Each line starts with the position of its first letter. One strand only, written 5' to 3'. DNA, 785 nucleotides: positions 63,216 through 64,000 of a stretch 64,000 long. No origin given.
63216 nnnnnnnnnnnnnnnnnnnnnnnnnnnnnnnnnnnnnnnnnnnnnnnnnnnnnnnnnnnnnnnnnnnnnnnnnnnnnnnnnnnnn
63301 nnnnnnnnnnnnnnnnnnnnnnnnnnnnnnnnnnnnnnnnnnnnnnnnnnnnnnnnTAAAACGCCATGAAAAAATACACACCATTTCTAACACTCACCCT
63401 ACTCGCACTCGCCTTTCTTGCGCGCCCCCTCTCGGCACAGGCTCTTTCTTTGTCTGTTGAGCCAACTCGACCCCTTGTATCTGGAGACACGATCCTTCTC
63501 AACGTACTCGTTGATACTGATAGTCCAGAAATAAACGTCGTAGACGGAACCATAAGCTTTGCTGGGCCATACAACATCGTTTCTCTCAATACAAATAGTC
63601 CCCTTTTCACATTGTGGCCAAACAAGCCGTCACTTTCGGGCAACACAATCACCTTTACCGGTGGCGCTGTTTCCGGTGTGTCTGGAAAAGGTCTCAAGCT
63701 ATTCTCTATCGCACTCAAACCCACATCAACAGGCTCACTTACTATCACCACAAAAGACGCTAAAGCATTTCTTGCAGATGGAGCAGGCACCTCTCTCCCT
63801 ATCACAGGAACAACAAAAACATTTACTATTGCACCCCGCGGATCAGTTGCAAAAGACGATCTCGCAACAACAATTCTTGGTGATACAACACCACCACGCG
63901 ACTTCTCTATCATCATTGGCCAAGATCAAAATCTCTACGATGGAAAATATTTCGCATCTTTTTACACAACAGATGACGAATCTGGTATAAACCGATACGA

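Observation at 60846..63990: Adjacent dockerin-like and cohesin-like secreted proteins: a putative cohesin-dockerin surface assembly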

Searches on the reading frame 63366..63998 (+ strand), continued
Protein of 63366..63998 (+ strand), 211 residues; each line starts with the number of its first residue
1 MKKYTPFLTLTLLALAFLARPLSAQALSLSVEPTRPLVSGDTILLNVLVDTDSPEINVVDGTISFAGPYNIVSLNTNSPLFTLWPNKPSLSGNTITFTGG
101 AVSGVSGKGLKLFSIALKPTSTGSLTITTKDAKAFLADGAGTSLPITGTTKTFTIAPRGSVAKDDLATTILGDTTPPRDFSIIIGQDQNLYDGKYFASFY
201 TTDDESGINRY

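Call 28: find_related_loci(query=A1, collection=genome_contigs, flank=6000)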
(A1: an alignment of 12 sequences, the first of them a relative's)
Query A1 (301 aa) in genome_contigs; peptide patterns used: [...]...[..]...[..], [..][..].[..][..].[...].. (x = any residue, [..] = any of these).
168 stretches matched a pattern; 35 encode a relative of the query (tblastn E <= 1e-3); 35 distinct loci.
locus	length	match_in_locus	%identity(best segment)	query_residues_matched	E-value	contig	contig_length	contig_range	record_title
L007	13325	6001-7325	47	1-289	2e-86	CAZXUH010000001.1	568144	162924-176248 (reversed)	MAG TPA_asm: uncultured Candidatus Saccharibacteria bacterium isolate SRP292972_co3_33 genome assembly, contig: NODE_13_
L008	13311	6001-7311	47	8-293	9e-77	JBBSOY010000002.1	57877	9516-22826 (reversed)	MAG: Candidatus Paceibacteria bacterium isolate LS6_sbin.42 LS6_sbin.42_K_1229627_L_57877_cov_10.0000, whole genome shot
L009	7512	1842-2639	43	7-281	2e-73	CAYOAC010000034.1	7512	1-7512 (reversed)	MAG TPA_asm: uncultured Candidatus Saccharibacteria bacterium isolate SRP286056_co3_500 genome assembly, contig: NODE_12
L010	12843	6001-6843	43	13-297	8e-73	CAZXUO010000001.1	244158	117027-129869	MAG TPA_asm: uncultured Candidatus Saccharibacteria bacterium isolate SRP286056_co1_476 genome assembly, contig: NODE_16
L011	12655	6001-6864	43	1-298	1e-71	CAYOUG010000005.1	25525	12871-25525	MAG TPA_asm: uncultured Candidatus Saccharibacteria bacterium isolate SRP278252_co2_18 genome assembly, contig: NODE_383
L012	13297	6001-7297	46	1-258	2e-68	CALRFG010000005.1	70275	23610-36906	MAG: Candidatus Nomurabacteria bacterium isolate ZE-17mar17-71 genome assembly, contig: ZE-13mar17-C171, whole genome sh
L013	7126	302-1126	45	12-285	4e-67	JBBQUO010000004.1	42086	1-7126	MAG: Candidatus Paceibacteria bacterium isolate Co_metawrap_1931 Cmw_1931_k141_8945935_length_42086_cov_8.9847, whole ge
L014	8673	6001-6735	45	1-248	2e-64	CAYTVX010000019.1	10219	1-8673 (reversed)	MAG TPA_asm: uncultured Candidatus Saccharibacteria bacterium isolate SRP286056_co1_301 genome assembly, contig: NODE_85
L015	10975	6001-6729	46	10-250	2e-64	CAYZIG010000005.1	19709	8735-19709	MAG TPA_asm: uncultured Candidatus Saccharibacteria bacterium isolate SRP220891_co5_90 genome assembly, contig: NODE_168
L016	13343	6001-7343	47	1-257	4e-64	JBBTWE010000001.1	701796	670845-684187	MAG: Patescibacteria group bacterium isolate H43-bin012_1 H43_bin012_1_000000000001, whole genome shotgun sequence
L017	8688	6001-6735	47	1-248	4e-63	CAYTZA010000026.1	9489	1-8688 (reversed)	MAG TPA_asm: uncultured Candidatus Saccharibacteria bacterium isolate SRP286056_co1_600 genome assembly, contig: NODE_94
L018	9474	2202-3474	40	15-293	4e-63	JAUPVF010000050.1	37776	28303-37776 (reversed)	MAG: Patescibacteria group bacterium isolate erpe_2018_sw_27hr_WHONDRS-SW48-000094_B_bin.11 scaffold_665075, whole genom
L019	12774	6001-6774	45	1-259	8e-63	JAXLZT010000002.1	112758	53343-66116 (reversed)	MAG: Candidatus Paceibacterota bacterium isolate STL-PAT9 C4.155.fa-2, whole genome shotgun sequence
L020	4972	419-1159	45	1-248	2e-60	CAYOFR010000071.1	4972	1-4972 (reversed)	MAG TPA_asm: uncultured Candidatus Saccharibacteria bacterium isolate SRP135725_co2_60 genome assembly, contig: k141_185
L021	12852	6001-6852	41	8-298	3e-58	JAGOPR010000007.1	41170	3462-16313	MAG: Candidatus Paceibacterota bacterium isolate Gw_Eff_bin_137 Gw_Eff_1577_length_41170_cov_18.134030, whole genome sho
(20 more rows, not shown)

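Call 46: search_protein_families(library=ncbifam, proteins=[P0001, P0089], max_evalue=0.1)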
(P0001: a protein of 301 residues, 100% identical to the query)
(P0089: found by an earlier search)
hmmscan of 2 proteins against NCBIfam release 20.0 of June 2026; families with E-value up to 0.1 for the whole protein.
P0001 (301 aa): 1 family
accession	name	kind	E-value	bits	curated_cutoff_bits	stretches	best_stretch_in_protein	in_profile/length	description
NF047446.1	barrel_OmpL47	domain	0.019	15.4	40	1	198-251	8-60/68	OmpL47-type beta-barrel domain-containing protein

P0089 (571 aa): 2 families
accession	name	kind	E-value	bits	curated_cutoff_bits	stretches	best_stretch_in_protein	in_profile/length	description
NF047446.1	barrel_OmpL47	domain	1.3e-05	25.6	40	1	286-352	4-61/68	OmpL47-type beta-barrel domain-containing protein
NF033707.1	T9SS_sortase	equivalog_domain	0.084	10.4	420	0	317-386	947-1019/1095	type IX secretion system sortase PorU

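Call 47: search_protein_families(library=phrogs, proteins=[P0001, P0089], max_evalue=0.01)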
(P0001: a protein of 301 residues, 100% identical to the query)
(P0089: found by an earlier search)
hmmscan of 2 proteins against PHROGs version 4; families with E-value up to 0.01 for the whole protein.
P0001 (301 aa): 0 families

P0089 (571 aa): 0 families

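Call 64: search_protein_representatives(alignment_id=A1)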
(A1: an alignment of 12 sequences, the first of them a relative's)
Query: 12 sequences, 300 profile positions. Proteins with E-value up to 0.001 (for the whole library): 8585; up to 1e-10: 6219; up to 1e-30: 2395. The best 150 are listed.
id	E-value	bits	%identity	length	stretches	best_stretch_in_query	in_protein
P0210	0.0e+00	1007.9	-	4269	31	173-257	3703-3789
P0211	1.8e-193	657.8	-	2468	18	174-257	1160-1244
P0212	4.1e-126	436.6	-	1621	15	174-263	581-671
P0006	5.0e-126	436.4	-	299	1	5-299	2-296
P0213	5.3e-117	406.7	-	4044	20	172-257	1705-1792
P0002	1.1e-114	399.1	-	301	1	1-300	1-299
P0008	2.0e-113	395.0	-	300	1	1-300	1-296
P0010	1.2e-110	385.8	-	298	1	7-298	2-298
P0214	9.3e-110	382.9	-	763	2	29-295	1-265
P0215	1.2e-104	366.1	-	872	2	1-285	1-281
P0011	2.9e-102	358.3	-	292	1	1-290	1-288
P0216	4.7e-100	351.1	-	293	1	5-288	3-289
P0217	2.3e-98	345.5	-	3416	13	169-260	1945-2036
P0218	1.5e-95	336.3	-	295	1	1-296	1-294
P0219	2.1e-93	329.2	-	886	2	1-296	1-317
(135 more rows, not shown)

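Call 75: search_solved_structures(query=P0089, max_evalue=1)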
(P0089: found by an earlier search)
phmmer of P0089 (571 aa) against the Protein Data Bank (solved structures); distinct sequences matched with E-value up to 1: 0.

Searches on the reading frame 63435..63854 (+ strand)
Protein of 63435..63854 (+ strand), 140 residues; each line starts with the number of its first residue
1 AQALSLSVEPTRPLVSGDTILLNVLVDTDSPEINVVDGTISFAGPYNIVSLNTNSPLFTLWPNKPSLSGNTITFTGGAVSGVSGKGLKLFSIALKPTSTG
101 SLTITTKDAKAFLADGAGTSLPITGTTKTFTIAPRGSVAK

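Call 41: search_solved_structures(query=A2, max_evalue=10, show_alignments=1)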
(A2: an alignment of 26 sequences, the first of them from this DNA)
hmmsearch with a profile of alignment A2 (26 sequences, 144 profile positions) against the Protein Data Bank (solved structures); distinct sequences matched with E-value up to 10: 7.
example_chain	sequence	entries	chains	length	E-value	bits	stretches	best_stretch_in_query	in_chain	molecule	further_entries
5m2o_A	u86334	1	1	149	0.0019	21.4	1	4-57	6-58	Putative cellulosomal scaffoldin protein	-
5aoz_A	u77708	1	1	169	0.0027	20.9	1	4-57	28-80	PUTATIVE CELLULOSOMAL SCAFFOLDIN PROTEIN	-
5m2s_A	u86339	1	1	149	0.0031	20.7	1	5-57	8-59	Putative cellulosomal scaffoldin protein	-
5g5d_A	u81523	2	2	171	0.0082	19.3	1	3-57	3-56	CELLULOSOME ANCHORING PROTEIN COHESIN REGION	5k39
4hgm_A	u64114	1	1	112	0.22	14.7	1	62-131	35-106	Shark V-NAR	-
7urp_A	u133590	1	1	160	0.36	14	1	10-53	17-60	Ribonucleases G and E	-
2fe0_A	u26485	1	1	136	0.99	12.6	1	73-103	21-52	small myristoylated protein 1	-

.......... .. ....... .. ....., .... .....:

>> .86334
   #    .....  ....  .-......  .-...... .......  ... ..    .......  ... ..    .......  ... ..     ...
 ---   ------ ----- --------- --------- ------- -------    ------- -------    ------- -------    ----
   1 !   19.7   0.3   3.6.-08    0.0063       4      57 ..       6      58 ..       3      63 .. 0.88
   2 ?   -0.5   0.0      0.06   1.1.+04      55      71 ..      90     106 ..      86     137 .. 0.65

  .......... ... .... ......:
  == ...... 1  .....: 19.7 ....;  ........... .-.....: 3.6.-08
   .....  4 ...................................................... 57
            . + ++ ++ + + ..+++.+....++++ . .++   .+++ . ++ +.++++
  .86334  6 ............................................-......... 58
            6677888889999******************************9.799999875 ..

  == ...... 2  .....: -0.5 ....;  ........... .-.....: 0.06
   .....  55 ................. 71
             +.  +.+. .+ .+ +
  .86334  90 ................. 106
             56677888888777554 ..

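Call 42: find_homologous_proteins(query=A2, max_evalue=0.001)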
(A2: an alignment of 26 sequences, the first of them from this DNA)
Query A2 (26 sequences) (140 aa, profile of the alignment): 76 proteins with E <= 0.001 among 2130 candidates.
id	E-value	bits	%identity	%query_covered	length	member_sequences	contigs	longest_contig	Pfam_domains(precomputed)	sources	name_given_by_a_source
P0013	2.0e-43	166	27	75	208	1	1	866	PF00963.25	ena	-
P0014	1.4e-42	163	31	86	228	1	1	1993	-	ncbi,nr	ncbi:MAG: cohesin domain-containing protein, partial [Patescibacteria group bacterium]|nr:cohesin do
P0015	5.9e-42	161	29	86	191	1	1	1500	PF00963.25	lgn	-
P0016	1.3e-41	160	31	75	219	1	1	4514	PF00963.25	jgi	jgi:hypothetical protein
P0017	1.4e-41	160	28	86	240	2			PF00963.25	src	-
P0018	1.1e-40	157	28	94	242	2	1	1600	-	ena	-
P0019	1.2e-40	157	30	86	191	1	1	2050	PF00963.25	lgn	-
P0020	2.3e-40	156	26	86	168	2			PF00963.25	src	-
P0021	2.7e-40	156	30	86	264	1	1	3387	-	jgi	jgi:hypothetical protein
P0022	4.3e-40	155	29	75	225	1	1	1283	-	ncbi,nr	ncbi:MAG: cohesin domain-containing protein, partial [bacterium]|nr:cohesin domain-containing protei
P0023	6.9e-40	154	27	84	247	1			PF00963.25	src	-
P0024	2.3e-39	153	28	75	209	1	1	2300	PF00963.25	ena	-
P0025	3.6e-39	152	29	89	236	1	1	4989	-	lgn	-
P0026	5.9e-39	151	30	86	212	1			PF00963.25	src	-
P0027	7.0e-39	151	27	77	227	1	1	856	-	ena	-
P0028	7.6e-39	151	28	75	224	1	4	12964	PF00963.25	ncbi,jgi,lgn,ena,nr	ncbi:MAG: hypothetical protein UW34_C0006G0003 [Parcubacteria group bacterium GW2011_GWA2_44_15]|nr:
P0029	9.4e-39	151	31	85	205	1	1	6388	PF00963.25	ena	-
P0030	9.6e-39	151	31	86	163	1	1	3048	PF00963.25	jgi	-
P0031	1.1e-38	150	26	75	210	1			PF00963.25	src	-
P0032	1.4e-38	150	29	86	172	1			PF00963.25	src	-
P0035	2.1e-36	143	27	86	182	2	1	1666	PF00963.25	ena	-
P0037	3.0e-36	142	25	86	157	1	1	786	PF00963.25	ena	-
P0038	3.5e-36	142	30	75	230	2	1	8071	PF00963.25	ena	-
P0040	4.3e-36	142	30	75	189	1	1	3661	PF00963.25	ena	-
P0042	1.1e-35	141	27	77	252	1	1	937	PF00963.25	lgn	-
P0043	5.4e-35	138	-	-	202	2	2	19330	PF00963.25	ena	-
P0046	7.2e-34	135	33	84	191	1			PF00963.25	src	-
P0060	2.9e-27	113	21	76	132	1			PF00963.25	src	-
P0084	1.4e-8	53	29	51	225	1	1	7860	PF00963.25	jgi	jgi:hypothetical protein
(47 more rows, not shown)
